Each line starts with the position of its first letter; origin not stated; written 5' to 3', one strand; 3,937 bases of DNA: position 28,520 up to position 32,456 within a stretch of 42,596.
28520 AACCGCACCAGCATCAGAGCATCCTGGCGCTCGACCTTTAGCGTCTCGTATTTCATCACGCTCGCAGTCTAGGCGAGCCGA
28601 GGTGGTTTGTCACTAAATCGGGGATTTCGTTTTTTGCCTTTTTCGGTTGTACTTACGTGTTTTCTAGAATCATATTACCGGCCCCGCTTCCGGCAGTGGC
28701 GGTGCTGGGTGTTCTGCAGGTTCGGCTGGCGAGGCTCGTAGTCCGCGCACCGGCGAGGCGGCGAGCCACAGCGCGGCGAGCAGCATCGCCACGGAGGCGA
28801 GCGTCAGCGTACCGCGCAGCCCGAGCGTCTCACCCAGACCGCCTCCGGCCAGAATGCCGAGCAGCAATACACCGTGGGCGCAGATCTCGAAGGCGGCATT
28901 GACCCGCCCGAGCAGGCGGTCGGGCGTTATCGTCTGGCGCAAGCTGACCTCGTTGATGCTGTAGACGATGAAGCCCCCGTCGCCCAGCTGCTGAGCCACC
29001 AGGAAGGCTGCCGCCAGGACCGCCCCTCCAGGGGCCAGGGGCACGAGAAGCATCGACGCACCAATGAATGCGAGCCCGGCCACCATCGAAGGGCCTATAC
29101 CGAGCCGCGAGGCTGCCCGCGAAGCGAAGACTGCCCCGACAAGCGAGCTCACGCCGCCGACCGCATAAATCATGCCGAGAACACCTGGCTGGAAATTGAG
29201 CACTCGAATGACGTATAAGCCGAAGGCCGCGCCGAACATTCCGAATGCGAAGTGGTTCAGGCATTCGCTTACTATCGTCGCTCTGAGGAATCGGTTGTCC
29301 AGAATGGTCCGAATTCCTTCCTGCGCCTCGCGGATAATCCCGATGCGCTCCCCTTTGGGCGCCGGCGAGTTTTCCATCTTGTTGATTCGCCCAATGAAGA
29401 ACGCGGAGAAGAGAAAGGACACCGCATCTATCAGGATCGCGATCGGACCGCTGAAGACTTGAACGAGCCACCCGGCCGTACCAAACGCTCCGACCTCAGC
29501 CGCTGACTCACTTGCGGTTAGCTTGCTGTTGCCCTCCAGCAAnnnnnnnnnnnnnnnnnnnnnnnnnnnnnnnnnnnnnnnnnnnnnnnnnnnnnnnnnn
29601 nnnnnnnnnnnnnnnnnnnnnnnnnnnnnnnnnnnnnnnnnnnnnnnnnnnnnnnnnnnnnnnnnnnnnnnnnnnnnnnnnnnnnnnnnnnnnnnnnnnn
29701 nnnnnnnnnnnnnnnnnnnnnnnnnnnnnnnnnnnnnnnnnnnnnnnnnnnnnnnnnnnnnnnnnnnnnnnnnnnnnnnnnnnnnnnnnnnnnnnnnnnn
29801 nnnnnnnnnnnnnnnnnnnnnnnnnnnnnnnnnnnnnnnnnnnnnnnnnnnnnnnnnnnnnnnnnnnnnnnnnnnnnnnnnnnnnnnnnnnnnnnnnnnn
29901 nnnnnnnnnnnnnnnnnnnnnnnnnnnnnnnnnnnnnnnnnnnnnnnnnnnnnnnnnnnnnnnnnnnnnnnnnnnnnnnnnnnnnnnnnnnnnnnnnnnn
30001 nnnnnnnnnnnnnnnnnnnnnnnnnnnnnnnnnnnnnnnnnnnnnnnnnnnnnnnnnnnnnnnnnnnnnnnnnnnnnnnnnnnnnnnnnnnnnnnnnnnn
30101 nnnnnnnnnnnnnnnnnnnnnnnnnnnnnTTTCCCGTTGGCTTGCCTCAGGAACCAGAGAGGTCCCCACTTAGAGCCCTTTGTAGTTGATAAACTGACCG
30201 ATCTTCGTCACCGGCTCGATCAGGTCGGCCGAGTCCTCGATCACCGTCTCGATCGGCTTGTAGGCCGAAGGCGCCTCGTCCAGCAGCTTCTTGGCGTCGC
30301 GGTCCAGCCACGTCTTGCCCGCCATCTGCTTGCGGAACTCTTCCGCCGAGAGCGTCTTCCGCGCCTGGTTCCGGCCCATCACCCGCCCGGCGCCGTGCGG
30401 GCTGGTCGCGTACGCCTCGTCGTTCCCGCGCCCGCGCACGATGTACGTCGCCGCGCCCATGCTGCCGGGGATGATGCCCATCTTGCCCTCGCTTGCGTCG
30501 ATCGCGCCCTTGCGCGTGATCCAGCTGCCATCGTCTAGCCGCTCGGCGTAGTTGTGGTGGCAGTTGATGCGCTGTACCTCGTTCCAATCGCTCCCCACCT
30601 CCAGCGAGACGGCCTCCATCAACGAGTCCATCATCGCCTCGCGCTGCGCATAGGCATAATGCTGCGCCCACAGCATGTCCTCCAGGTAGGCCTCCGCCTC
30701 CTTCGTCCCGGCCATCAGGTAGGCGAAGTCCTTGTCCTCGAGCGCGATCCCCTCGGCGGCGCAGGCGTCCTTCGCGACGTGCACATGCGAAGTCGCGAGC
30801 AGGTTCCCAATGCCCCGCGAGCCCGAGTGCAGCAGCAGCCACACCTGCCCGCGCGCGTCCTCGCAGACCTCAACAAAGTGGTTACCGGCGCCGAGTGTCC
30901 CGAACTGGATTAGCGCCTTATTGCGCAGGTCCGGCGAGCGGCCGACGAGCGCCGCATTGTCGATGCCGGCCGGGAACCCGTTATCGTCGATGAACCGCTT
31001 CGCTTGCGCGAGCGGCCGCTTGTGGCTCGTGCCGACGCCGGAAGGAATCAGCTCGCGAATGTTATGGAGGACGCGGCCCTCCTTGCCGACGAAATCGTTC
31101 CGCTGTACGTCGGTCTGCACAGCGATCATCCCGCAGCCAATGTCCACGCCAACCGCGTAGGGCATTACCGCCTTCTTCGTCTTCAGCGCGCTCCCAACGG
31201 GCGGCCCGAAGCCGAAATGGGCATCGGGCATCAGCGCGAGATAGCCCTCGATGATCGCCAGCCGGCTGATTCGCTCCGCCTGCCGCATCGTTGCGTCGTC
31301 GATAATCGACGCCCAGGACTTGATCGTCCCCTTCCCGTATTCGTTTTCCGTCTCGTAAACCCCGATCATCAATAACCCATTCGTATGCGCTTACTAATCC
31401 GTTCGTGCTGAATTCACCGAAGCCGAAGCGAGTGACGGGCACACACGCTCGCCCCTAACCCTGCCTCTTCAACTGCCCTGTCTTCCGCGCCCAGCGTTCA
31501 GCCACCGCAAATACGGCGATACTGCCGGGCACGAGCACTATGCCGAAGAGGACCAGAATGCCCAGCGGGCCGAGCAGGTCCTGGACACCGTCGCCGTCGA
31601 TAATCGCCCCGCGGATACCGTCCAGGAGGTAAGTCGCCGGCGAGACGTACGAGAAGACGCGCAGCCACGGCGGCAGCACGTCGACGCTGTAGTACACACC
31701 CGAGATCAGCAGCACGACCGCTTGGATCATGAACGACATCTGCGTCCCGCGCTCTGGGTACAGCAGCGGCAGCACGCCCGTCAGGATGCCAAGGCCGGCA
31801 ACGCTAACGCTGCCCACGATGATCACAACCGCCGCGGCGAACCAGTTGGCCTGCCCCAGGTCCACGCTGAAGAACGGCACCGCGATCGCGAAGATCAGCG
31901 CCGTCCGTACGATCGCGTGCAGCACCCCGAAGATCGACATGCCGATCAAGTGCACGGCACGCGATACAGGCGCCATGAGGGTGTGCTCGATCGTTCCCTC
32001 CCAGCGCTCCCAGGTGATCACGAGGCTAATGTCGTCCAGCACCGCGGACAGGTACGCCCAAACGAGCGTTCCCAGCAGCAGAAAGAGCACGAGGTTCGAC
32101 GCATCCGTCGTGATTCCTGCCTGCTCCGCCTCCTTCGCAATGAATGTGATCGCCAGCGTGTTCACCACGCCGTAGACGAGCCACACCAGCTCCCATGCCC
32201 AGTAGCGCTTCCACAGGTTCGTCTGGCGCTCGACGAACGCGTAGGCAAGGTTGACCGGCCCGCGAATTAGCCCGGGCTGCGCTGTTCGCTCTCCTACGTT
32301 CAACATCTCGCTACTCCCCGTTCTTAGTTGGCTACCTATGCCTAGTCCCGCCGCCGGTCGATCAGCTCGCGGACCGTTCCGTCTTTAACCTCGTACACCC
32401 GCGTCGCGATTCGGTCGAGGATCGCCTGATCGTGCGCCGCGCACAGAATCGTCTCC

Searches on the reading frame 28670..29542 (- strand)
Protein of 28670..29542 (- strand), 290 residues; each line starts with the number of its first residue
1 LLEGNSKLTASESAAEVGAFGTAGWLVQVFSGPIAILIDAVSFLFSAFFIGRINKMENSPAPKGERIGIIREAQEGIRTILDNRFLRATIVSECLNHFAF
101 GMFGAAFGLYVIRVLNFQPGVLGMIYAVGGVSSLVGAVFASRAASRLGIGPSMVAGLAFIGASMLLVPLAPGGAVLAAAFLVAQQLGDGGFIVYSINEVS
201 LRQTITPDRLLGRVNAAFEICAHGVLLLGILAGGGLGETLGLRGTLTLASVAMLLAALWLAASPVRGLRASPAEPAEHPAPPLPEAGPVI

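Call 8: search_protein_families(library=ncbifam, proteins=[window:28670-29542:-], max_evalue=0.001)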
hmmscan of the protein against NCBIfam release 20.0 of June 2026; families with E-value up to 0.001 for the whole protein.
window:28670-29542:- (290 aa): 2 families
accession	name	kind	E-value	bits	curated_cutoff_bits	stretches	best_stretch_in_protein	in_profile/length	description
TIGR00900.1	2A0121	subfamily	5.9e-27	95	319.6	1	4-241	128-364/364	H+ Antiporter protein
NF007792.0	PRK10489.1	equivalog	1.3e-08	34.3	324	1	36-273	179-410/419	enterobactin transporter EntS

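Call 9: search_protein_families(library=pfam, proteins=[window:28670-29542:-], max_evalue=0.01)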
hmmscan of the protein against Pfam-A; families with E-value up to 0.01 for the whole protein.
window:28670-29542:- (290 aa): 2 families
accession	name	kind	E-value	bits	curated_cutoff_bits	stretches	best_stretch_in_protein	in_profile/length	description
PF07690.21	MFS_1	-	3.8e-15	56.1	33.4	2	93-275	5-187/347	Major Facilitator Superfamily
PF05977.19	MFS_3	-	6.8e-10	38.4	27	1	23-282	159-412/524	Transmembrane secretion effector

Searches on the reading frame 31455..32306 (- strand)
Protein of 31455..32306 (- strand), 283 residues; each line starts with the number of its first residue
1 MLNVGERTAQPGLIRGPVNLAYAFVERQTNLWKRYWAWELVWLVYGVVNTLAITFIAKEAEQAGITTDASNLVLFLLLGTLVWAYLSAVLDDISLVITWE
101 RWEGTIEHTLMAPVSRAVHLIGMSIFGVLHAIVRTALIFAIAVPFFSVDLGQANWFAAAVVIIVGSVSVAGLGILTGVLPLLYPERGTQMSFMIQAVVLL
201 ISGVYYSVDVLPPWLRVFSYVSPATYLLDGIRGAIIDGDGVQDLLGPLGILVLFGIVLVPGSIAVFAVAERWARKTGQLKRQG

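Call 8: search_protein_families(library=ncbifam, proteins=[window:31455-32306:-], max_evalue=0.001)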
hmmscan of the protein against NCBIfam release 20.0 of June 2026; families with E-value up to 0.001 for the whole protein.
window:31455-32306:- (283 aa): 4 families
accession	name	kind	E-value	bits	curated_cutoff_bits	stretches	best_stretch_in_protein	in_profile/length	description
TIGR01247.1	drrB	subfamily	6.5e-14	52.2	223.05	1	75-259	49-229/236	daunorubicin resistance ABC transporter membrane protein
NF011648.0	PRK15066.1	subfamily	3.3e-12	46.5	225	1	91-262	78-245/257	ABC transporter permease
NF033858.1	ABC2_perm_RbbA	equivalog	5.2e-06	24.7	1050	1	81-266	722-904/909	ribosome-associated ATPase/putative transporter RbbA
TIGR00025.1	Mtu_efflux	paralog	2.9e-05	23.7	146.9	1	96-259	61-225/238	ABC transporter efflux protein, DrrB family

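Call 9: search_protein_families(library=pfam, proteins=[window:31455-32306:-], max_evalue=0.01)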
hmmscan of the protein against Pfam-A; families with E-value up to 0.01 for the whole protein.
window:31455-32306:- (283 aa): 2 families
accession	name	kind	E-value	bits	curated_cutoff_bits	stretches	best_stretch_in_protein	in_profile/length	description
PF01061.29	ABC2_membrane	-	3.4e-16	59.9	26.9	1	23-235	5-210/211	ABC-2 type transporter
PF12698.13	ABC2_membrane_3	-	1.5e-11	44.5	31.6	1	100-259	187-342/347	ABC-2 family transporter protein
